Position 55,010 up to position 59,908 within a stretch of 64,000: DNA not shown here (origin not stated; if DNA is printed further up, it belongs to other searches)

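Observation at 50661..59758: Stripped-down type VIIb-like secretion locus: EssC, YukD and WXG100 proteins but no EssA, EssB/YukC or EsaA/YueB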

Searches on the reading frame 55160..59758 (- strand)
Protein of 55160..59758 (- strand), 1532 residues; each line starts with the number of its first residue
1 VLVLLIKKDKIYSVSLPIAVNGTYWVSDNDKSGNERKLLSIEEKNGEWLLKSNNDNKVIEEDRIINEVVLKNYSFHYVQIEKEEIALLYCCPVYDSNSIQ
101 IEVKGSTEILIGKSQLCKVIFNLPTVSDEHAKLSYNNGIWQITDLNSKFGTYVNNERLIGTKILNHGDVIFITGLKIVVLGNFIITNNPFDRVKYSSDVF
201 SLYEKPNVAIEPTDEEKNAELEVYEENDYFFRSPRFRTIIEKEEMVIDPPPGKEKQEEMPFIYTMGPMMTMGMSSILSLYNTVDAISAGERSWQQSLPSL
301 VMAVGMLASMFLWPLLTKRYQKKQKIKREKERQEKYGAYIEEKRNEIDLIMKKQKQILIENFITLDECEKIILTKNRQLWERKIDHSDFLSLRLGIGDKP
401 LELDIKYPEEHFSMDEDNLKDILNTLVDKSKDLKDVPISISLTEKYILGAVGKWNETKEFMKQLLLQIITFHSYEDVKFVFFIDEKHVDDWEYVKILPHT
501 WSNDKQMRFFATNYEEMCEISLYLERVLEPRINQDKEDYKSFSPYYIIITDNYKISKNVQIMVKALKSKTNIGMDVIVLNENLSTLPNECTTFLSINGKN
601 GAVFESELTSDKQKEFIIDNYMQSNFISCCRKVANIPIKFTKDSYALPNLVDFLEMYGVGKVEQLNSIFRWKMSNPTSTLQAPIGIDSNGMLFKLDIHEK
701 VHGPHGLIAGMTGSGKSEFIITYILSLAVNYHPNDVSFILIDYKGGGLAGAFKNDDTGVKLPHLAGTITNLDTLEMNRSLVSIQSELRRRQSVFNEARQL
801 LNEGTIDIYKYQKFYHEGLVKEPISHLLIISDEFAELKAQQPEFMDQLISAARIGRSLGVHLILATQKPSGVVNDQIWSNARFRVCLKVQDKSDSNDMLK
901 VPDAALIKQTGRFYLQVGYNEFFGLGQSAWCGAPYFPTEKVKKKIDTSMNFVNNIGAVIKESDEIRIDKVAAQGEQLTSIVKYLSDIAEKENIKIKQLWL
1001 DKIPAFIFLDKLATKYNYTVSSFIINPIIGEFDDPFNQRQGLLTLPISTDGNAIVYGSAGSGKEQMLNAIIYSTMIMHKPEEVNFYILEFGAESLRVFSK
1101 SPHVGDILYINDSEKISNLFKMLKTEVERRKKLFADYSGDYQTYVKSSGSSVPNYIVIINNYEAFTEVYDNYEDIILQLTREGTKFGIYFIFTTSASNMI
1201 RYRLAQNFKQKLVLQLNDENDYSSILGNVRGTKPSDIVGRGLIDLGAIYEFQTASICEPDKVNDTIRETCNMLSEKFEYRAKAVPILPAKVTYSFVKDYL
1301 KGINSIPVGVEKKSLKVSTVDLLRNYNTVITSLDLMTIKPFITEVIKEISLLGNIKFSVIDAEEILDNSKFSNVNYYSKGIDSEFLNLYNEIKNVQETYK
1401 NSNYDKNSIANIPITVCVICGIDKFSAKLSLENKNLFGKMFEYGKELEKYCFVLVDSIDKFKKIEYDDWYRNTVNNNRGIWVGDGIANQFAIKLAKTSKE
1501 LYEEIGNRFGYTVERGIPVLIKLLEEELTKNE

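Call 4: search_protein_families(library=pfam, max_evalue=0.1, proteins=[window:55160-59758:-])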
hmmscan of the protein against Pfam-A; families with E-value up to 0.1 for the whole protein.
window:55160-59758:- (1532 aa): 8 families
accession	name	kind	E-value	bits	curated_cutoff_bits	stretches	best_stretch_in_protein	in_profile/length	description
PF01580.24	FtsK_SpoIIIE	-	4.1e-47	160.9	24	2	678-870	16-220/221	FtsK/SpoIIIE family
PF00498.31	FHA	-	1.2e-14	54.9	20.7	1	110-170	2-64/67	FHA domain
PF16697.10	Yop-YscD_cpl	-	2.3e-07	31.4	33.2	1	106-172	16-83/94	Inner membrane component of T3SS, cytoplasmic domain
PF02456.21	Adeno_IVa2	-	4.4e-05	22.9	21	1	1054-1085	91-122/370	Adenovirus IVa2 protein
PF13555.12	AAA_29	-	0.00021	21.4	27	0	701-725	21-46/61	P-loop containing region of AAA domain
PF01935.23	DUF87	-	0.036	14.6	23.2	1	690-745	11-62/220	Helicase HerA, central domain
PF13347.12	MFS_2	-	0.036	13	27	1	269-324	238-290/427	MFS/sugar transport protein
PF12696.13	TraG-D_C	-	0.076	13.4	22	0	827-894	2-71/126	TraM recognition site of TraD and TraG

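Call 6: search_protein_families(library=ncbifam, max_evalue=0.1, proteins=[window:55160-59758:-])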
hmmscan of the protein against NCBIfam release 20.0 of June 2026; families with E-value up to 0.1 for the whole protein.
window:55160-59758:- (1532 aa): 11 families
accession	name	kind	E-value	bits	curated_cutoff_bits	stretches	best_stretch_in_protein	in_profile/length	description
TIGR03928.1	T7_EssCb_Firm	equivalog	0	1041.7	778.4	1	228-1523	4-1294/1296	type VII secretion protein EssC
TIGR03924.1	T7SS_EccC_a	equivalog_domain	1e-111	374.8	509.15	2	248-921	2-660/673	type VII secretion protein EccCa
TIGR03925.1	T7SS_EccC_b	equivalog_domain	6.8e-68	229.3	346.55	2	981-1328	3-364/564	type VII secretion protein EccCb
NF007615.0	PRK10263.1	equivalog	8.5e-19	66.8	1566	3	816-902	1133-1219/1355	DNA translocase FtsK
NF049868.1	FhaB_Rv0019c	equivalog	2.8e-09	37.2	125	1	101-171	81-150/158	FHA domain-containing protein FhaB/FipA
NF041660.2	oxygluDhInhib_OdhI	equivalog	2.7e-05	24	200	1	125-180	74-128/130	oxoglutarate dehydrogenase inhibitor Odhl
NF010469.0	PRK13894.1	subfamily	0.0064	15.9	508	1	1043-1087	142-185/320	conjugal transfer ATPase TrbB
TIGR03354.1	VI_FHA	hypoth_equivalog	0.0093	15.8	120.25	1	106-179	23-101/420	type VI secretion system-associated FHA domain protein TagH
NF042943.1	HerA_antiphage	equivalog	0.031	12.9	800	0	638-765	97-214/566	anti-phage-associated helicase HerA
NF052403.1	ESX1TransRegEspM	equivalog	0.033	13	550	1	97-159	20-80/367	ESX-1 type VII secretion system transcriptional regulator EspM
NF041214.1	plasmid_TraB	equivalog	0.034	12.6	800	0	693-725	238-270/639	plasmid transfer protein TraB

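Call 15: find_homologous_proteins(query=window:55160-59758:-, max_evalue=1e-50)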
Query window:55160-59758:- (1532 aa): 655 proteins with E <= 1e-50 among 7531 candidates; the best 120 are listed.
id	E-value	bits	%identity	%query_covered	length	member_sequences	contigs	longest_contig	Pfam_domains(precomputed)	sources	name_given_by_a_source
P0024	0.0e+0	3440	100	100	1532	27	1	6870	PF00498.32,PF16697.11,PF01580.25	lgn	-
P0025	0.0e+0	3117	89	100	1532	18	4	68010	PF00498.32,PF16697.11,PF13555.13,PF01580.25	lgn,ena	-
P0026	0.0e+0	3099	88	99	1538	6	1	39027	PF00498.32,PF16697.11,PF01580.25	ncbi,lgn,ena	-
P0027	0.0e+0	3051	87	100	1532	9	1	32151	PF00498.32,PF16697.11,PF01580.25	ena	-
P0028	0.0e+0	2970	83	100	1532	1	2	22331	PF00498.32,PF16697.11,PF01580.25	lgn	-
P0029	0.0e+0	2965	83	100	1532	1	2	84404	PF00498.32,PF16697.11,PF01580.25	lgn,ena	-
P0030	0.0e+0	2956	83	100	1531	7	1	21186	PF00498.32,PF16697.11,PF13555.13,PF01580.25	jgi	-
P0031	0.0e+0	2954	83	100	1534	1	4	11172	PF00498.32,PF16697.11,PF01580.25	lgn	-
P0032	0.0e+0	2954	83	100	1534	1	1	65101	PF00498.32,PF16697.11,PF01580.25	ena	-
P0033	0.0e+0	2947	83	100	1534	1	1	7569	PF00498.32,PF16697.11,PF13555.13,PF01580.25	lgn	-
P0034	0.0e+0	2946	83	100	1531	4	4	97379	PF00498.32,PF16697.11,PF01580.25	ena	-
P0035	0.0e+0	2917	82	100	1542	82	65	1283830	PF00498.32,PF16697.11,PF01580.25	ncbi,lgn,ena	-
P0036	0.0e+0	2911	81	100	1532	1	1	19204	PF00498.32,PF16697.11,PF01580.25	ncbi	-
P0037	0.0e+0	2897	82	100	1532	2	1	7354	PF00498.32,PF16697.11,PF01580.25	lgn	-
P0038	0.0e+0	2895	81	100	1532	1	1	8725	PF00498.32,PF16697.11,PF13555.13,PF01580.25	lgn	-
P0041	0.0e+0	2777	78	100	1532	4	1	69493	PF00498.32,PF16697.11,PF13555.13,PF01580.25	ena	-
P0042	0.0e+0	2774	77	100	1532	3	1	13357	PF00498.32,PF16697.11,PF01580.25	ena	-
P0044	0.0e+0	2768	78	100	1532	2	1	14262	PF00498.32,PF16697.11,PF01580.25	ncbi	-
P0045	0.0e+0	2761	77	100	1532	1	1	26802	PF00498.32,PF16697.11,PF13555.13,PF01580.25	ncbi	-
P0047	0.0e+0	2761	77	100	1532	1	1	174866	PF00498.32,PF16697.11,PF01580.25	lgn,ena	-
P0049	0.0e+0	2750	77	100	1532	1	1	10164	PF00498.32,PF16697.11,PF13555.13,PF01580.25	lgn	-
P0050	0.0e+0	2747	77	100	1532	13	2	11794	PF00498.32,PF16697.11,PF13555.13,PF01580.25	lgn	-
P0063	0.0e+0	2677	74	100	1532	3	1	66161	PF00498.32,PF01580.25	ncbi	-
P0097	0.0e+0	1840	55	100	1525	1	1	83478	PF00498.32,PF16697.11,PF01580.25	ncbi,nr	ncbi:MAG: type VII secretion protein EssC [Bacilli bacterium]|nr:type VII secretion protein EssC [Ba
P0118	0.0e+0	1738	51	100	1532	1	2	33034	PF00498.32,PF01580.25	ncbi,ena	-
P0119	0.0e+0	1732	51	100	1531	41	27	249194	PF00498.32,PF01580.25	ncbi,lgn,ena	-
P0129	0.0e+0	1714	51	100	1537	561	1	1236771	PF00498.32,PF01580.25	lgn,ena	-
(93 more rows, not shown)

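Call 16: find_encoding_contigs(protein=P0035, flank=10000, max_places=2)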
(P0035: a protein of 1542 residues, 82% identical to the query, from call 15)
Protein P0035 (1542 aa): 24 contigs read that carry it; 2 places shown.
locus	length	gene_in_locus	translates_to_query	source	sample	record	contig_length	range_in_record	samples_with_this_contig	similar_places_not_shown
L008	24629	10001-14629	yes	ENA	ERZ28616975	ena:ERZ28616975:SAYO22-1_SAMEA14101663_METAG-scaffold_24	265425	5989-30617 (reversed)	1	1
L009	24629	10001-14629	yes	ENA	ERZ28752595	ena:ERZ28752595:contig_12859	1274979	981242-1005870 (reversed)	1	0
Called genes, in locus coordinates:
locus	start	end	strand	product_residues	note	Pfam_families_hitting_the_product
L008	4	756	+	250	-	PF02631:RecX_HTH2 (faint), PF21982:RecX_HTH1, PF21981:RecX_HTH3 (faint)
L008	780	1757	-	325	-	PF13616:Rotamase_3, PF00639:Rotamase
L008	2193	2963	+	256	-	-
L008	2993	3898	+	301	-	-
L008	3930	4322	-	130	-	PF11969:DcpS_C, PF01230:HIT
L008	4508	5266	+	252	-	PF02463:SMC_N (weak), PF00005:ABC_tran, PF13304:AAA_21 (faint)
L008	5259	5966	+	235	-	PF01458:SUFBD_core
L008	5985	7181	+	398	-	PF00266:Aminotran_5, PF00155:Aminotran_1_2 (weak), PF01053:Cys_Met_Meta_PP (weak), PF01041:DegT_DnrJ_EryC1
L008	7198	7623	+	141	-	PF01592:NifU_N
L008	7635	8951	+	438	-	PF19295:SufBD_N, PF01458:SUFBD_core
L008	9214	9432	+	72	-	PF00436:SSB, PF01336:tRNA_anti-codon (weak)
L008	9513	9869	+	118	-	PF13560:HTH_31 (weak), PF01381:HTH_3, PF12844:HTH_19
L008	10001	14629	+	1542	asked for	PF00498:FHA, PF16697:Yop-YscD_cpl (weak), PF01580:FtsK_SpoIIIE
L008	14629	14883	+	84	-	-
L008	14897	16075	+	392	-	-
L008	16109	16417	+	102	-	-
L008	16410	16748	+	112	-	-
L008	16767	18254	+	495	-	-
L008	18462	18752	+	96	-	PF06013:WXG100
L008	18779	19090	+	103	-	-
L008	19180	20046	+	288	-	-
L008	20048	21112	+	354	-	-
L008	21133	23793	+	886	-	PF00690:Cation_ATPase_N, PF00122:E1-E2_ATPase, PF00702:Hydrolase, PF08282:Hydrolase_3 (faint), PF13246:Cation_ATPase, PF00689:Cation_ATPase_C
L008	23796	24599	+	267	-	PF21088:MS_channel_1st (weak), PF00924:MS_channel_2nd, PF21082:MS_channel_3rd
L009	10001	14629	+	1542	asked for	PF00498:FHA, PF16697:Yop-YscD_cpl (weak), PF01580:FtsK_SpoIIIE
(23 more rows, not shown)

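Call 17: find_encoding_contigs(protein=P0129, flank=10000, max_places=2)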
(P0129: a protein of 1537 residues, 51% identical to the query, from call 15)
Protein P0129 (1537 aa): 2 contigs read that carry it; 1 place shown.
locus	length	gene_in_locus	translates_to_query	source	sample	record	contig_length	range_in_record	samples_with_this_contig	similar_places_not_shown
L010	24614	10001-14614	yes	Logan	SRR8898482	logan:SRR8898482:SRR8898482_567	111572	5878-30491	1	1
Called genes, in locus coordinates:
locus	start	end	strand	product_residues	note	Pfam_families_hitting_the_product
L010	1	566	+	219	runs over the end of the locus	PF00406:ADK, PF13207:AAA_17, PF05191:ADK_lid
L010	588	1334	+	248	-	PF00557:Peptidase_M24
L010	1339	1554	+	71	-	PF01176:eIF-1a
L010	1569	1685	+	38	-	PF00444:Ribosomal_L36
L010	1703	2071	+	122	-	PF00416:Ribosomal_S13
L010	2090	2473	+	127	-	PF00411:Ribosomal_S11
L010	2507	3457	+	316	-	PF01193:RNA_pol_L, PF01000:RNA_pol_A_bac, PF03118:RNA_pol_A_CTD, PF26169:HHH_XRCC3_RpoA (weak)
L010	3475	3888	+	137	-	PF01196:Ribosomal_L17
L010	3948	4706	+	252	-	PF00106:adh_short, PF03435:Sacchrp_dh_NADP (faint), PF08659:KR (weak), PF13460:NAD_binding_10 (weak), PF13561:adh_short_C2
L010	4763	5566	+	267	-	PF00005:ABC_tran, PF00004:AAA (faint)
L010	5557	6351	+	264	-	PF02463:SMC_N (faint), PF00005:ABC_tran, PF13304:AAA_21 (faint)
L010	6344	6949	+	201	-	-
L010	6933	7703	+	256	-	PF01416:PseudoU_synth_1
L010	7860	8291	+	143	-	PF00572:Ribosomal_L13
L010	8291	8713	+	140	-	PF00380:Ribosomal_S9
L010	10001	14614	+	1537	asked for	PF00498:FHA, PF01580:FtsK_SpoIIIE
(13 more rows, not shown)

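Call 18: find_related_loci(query=window:55160-59758:-, collection=genome_contigs, flank=10000)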
Query window:55160-59758:- (1532 aa) in genome_contigs; peptide patterns used: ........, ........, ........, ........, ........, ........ (x = any residue, [..] = any of these).
38 stretches matched a pattern; 17 encode a relative of the query (tblastn E <= 1e-3); 16 distinct loci.
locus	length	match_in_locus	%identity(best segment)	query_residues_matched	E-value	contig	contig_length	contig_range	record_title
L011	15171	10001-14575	86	1-1526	0e+0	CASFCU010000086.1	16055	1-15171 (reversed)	uncultured bacterium isolate CO.B37.metabat-bins.121 genome assembly, contig: CO.B37.metabat-bins.121.fa_k141_3805874, w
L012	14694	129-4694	88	1-1522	0e+0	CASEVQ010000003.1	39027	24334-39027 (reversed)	uncultured bacterium isolate B51_L2_308308_idba_bin.104 genome assembly, contig: B51_L2_308308_idba_bin.104.fa_scaffold_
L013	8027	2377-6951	83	1-1526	0e+0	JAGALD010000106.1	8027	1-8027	MAG: Bacilli bacterium isolate RGIG8542 Water_deer_Cecum-2__c517494, whole genome shotgun sequence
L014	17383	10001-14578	81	1-1526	0e+0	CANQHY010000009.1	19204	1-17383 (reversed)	MAG: uncultured Bacilli bacterium isolate Lapin-027__bin75 genome assembly, contig: Lapin-027__NODE_2584_length_19204_co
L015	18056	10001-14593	77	1-1526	0e+0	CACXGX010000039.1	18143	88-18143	MAG: uncultured Erysipelotrichaceae bacterium isolate RUG11250 genome assembly, contig: RUG11250_asm_39, whole genome sh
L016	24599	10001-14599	75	1-1532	0e+0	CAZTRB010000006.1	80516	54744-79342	MAG TPA_asm: uncultured Muribaculaceae bacterium isolate binchicken_co45_761 genome assembly, contig: NODE_283_length_80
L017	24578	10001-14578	74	1-1526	0e+0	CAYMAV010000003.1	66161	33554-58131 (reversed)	MAG TPA_asm: uncultured Clostridium sp. isolate SRP294416_co3_836 genome assembly, contig: NODE_300_length_66161_cov_8.0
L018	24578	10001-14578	82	1-1526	0e+0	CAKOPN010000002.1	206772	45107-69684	MAG: uncultured Bacilli bacterium isolate REFINED_METABAT215_TOP10_CONTIGS_1500_ASSEMBLY_K77_MERGED__Hadza_MoBio_C-REDO_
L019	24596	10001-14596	89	1-1532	0e+0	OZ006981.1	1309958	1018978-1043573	MAG: uncultured Bacilli bacterium isolate pooled_contig_21585_metaflye_circ MAG genome assembly, chromosome: 1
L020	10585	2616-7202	55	1-1527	0e+0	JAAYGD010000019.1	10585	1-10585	MAG: Mycoplasmatota bacterium isolate AS09scLD_189 87914_AS09, whole genome shotgun sequence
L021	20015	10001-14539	55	17-1527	0e+0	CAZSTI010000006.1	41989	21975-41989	MAG TPA_asm: uncultured Muribaculaceae bacterium isolate SRP294416_co1_123 genome assembly, contig: NODE_1430_length_419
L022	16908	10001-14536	41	1-1525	0e+0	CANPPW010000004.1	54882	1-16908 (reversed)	MAG TPA_asm: uncultured Tenericutes bacterium isolate SRR15730559_bin.36_metawrap_v1.3_MAG genome assembly, contig: NODE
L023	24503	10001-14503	40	9-1524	0e+0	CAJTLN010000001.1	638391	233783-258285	MAG TPA_asm: uncultured Bacilli bacterium isolate MGBC100111 genome assembly, contig: MGBC100111.1, whole genome shotgun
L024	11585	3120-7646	41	5-1525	0e+0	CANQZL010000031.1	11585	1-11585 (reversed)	MAG: uncultured Bacilli bacterium isolate Lapin-018__bin17 genome assembly, contig: Lapin-018__NODE_5386_length_11585_co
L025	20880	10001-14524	40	14-1524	0e+0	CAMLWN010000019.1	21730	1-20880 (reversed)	MAG: uncultured Tenericutes bacterium isolate ERR4303163_bin.31_MetaWRAP_v1.1_MAG genome assembly, contig: NODE_2273_len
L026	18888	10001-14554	42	9-1528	0e+0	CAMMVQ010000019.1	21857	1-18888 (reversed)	MAG: uncultured Mollicutes bacterium isolate ERR7167064_bin.22_MetaWRAP_v1.1_MAG genome assembly, contig: NODE_1010_leng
